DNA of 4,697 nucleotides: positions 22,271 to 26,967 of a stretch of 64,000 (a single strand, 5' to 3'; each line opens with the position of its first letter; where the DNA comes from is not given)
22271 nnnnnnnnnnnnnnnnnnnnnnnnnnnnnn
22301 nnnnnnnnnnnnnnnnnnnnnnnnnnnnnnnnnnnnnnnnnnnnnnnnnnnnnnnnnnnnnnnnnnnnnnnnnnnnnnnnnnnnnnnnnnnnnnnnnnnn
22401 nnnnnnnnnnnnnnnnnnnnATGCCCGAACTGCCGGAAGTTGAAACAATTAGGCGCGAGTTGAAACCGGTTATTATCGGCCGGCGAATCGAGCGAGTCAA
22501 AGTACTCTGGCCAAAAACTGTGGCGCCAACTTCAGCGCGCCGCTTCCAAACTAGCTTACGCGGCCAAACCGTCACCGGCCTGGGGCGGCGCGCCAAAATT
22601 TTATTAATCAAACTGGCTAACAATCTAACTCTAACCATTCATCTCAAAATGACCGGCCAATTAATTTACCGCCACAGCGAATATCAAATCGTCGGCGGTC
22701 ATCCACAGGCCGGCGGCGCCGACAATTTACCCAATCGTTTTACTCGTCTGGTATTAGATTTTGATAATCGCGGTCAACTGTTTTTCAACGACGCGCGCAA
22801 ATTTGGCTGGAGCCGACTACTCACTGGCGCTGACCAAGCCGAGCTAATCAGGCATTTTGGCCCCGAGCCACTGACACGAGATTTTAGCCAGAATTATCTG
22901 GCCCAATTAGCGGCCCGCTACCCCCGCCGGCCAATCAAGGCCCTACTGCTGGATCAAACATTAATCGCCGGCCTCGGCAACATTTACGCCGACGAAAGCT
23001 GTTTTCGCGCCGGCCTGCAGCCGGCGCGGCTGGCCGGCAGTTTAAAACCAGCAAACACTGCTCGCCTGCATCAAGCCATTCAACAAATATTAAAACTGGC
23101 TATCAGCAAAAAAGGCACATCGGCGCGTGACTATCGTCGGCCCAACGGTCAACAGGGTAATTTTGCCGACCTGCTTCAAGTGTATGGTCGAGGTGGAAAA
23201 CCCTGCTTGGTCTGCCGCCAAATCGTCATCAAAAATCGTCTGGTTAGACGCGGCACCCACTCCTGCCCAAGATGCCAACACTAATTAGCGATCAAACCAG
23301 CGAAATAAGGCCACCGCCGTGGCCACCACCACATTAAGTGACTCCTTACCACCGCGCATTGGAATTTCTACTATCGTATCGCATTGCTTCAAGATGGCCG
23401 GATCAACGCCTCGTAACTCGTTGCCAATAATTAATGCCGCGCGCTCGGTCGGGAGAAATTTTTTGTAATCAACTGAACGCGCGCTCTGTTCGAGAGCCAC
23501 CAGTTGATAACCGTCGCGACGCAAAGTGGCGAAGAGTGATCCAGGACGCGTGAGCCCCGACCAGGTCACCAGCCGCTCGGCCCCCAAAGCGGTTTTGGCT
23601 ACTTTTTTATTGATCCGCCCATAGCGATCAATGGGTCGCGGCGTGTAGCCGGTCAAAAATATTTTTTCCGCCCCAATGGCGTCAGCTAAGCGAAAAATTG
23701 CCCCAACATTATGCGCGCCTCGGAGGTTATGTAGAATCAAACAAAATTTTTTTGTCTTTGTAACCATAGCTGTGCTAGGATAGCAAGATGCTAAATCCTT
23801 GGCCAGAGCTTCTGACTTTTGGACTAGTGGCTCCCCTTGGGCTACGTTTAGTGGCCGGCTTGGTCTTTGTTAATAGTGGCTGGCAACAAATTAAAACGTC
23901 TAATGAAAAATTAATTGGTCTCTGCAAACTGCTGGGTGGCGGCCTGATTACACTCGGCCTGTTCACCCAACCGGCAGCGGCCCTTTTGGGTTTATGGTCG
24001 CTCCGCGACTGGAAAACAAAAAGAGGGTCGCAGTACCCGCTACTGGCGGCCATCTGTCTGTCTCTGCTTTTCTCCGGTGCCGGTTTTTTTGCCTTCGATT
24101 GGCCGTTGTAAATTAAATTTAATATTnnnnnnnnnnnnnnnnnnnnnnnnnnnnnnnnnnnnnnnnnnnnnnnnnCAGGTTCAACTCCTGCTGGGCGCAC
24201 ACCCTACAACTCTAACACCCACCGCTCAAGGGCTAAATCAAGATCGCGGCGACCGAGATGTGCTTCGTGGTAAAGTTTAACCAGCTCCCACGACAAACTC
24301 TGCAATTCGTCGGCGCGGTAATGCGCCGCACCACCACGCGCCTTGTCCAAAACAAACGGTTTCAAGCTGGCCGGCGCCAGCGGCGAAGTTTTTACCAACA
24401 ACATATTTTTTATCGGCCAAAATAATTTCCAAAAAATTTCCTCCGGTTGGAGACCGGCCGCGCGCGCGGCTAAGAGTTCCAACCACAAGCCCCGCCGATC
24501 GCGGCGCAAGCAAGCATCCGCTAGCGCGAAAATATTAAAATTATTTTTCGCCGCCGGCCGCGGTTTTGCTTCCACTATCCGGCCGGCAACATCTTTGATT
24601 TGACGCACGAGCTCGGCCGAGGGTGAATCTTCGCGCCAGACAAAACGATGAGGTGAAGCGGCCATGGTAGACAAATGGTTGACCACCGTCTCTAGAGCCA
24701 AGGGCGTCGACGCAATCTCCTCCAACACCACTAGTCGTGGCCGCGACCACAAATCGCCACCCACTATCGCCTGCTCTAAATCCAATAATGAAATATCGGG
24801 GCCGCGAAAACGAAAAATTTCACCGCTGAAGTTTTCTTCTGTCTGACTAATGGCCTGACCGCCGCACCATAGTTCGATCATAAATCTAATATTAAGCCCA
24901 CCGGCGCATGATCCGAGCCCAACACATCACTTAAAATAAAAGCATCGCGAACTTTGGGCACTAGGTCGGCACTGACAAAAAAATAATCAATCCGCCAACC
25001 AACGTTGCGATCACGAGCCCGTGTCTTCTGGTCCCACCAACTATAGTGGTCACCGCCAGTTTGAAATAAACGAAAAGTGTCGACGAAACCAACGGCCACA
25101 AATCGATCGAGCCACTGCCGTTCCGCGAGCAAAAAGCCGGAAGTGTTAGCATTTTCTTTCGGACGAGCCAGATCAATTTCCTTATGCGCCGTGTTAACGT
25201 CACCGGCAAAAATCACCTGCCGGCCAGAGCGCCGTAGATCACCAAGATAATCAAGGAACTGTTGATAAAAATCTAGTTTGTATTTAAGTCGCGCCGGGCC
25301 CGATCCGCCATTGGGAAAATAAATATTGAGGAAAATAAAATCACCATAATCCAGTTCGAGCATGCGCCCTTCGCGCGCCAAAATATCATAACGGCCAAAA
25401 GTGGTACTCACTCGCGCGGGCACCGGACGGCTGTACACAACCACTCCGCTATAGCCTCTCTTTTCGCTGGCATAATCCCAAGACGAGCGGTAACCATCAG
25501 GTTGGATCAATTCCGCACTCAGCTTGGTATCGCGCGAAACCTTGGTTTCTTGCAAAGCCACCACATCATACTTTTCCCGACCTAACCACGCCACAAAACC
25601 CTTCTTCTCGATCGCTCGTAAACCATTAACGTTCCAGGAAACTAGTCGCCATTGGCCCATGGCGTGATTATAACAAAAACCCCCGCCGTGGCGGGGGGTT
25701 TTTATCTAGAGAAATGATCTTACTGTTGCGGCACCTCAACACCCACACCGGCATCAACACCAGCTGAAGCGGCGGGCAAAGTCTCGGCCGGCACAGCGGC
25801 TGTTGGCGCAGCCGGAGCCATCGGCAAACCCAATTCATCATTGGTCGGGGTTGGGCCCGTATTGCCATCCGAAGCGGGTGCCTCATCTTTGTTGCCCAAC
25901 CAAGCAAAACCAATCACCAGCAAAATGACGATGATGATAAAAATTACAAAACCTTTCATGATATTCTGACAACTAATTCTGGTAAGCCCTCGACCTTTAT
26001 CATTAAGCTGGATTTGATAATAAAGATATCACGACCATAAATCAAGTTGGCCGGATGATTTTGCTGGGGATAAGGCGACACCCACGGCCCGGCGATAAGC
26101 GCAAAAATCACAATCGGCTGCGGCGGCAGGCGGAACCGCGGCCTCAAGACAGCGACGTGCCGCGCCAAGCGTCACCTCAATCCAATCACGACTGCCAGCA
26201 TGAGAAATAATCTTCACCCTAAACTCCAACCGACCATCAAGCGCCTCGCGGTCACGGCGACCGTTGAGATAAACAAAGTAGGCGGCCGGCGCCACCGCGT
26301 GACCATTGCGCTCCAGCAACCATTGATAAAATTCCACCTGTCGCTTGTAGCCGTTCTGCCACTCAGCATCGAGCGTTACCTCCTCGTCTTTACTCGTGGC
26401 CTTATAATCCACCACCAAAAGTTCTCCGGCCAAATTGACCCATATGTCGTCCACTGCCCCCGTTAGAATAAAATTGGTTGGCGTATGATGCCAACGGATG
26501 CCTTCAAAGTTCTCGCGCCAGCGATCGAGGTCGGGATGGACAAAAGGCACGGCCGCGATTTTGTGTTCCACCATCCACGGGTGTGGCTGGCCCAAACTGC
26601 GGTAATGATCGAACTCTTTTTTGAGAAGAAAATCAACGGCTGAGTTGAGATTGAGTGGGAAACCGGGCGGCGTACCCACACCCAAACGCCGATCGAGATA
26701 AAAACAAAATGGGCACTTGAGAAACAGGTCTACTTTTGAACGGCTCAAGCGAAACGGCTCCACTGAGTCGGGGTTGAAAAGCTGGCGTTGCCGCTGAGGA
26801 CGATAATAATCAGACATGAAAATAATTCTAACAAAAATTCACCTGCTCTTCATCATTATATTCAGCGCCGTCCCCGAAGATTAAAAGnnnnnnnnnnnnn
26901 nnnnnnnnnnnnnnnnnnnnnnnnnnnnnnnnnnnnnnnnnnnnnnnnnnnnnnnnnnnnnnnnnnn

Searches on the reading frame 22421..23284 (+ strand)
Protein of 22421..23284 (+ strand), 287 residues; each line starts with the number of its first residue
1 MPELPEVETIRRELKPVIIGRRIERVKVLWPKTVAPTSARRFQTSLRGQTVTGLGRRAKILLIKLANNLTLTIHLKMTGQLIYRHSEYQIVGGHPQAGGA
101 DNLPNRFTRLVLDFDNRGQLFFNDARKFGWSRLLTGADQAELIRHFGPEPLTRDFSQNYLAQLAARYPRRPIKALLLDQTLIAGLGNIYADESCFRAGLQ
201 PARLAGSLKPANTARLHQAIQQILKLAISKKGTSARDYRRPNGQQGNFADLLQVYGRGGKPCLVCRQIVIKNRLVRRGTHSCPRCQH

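Call 68: search_protein_families(library=pfam, proteins=[window:22421-23284:+], max_evalue=0.001)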
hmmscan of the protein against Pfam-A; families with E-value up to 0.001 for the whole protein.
window:22421-23284:+ (287 aa): 3 families
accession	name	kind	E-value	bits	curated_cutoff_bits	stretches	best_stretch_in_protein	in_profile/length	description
PF01149.29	Fapy_DNA_glyco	-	2.2e-33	115.8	25.5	1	1-129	1-115/117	Formamidopyrimidine-DNA glycosylase N-terminal domain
PF06831.19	H2TH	-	1.9e-26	92.3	34.7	1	147-235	2-89/93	Formamidopyrimidine-DNA glycosylase H2TH domain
PF06827.20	zf-FPG_IleRS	-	2.2e-05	24.6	21.3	1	259-287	1-29/30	Zinc finger found in FPG and IleRS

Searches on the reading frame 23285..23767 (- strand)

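Call 69: search_protein_families(library=pfam, proteins=[window:23285-23767:-], max_evalue=0.001)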
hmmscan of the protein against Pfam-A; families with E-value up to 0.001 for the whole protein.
window:23285-23767:- (160 aa): 1 family
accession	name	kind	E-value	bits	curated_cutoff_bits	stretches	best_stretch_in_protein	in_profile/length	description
PF00588.24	SpoU_methylase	-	3.5e-31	108.6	29.7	1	8-155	2-142/142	SpoU rRNA Methylase family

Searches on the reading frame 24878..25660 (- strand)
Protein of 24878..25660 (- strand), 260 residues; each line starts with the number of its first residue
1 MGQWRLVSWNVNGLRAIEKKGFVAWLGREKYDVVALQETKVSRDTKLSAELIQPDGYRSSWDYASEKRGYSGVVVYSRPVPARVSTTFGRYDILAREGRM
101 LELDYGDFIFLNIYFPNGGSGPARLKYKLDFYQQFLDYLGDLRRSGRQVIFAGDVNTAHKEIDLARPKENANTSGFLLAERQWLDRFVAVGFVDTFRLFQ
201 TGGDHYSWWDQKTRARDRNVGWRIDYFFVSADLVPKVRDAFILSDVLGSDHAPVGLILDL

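Call 69: search_protein_families(library=pfam, proteins=[window:24878-25660:-], max_evalue=0.001)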
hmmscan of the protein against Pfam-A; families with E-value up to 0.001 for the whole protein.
window:24878-25660:- (260 aa): 2 families
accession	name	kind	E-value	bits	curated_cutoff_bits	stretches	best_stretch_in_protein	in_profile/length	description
PF03372.29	Exo_endo_phos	-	6.4e-32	111.5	24.5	1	7-251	1-225/225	Endonuclease/Exonuclease/phosphatase family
PF14529.12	Exo_endo_phos_2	-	0.00065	20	27.4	0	110-254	3-116/117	Endonuclease-reverse transcriptase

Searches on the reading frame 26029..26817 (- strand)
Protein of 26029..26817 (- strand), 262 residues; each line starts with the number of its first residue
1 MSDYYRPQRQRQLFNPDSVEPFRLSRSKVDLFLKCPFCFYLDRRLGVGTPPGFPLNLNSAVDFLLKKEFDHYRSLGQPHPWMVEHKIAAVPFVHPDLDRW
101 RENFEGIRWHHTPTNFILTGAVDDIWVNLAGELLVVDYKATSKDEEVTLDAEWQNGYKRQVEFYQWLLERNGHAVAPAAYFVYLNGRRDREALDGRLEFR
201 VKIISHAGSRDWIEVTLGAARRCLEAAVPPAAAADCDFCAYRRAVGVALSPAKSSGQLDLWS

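Call 69: search_protein_families(library=pfam, proteins=[window:26029-26817:-], max_evalue=0.001)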
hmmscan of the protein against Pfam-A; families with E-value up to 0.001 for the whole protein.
window:26029-26817:- (262 aa): 1 family
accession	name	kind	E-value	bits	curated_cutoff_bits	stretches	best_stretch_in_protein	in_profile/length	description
PF12705.13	PDDEXK_1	-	1.4e-16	61.6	22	1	74-243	81-244/247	PD-(D/E)XK nuclease superfamily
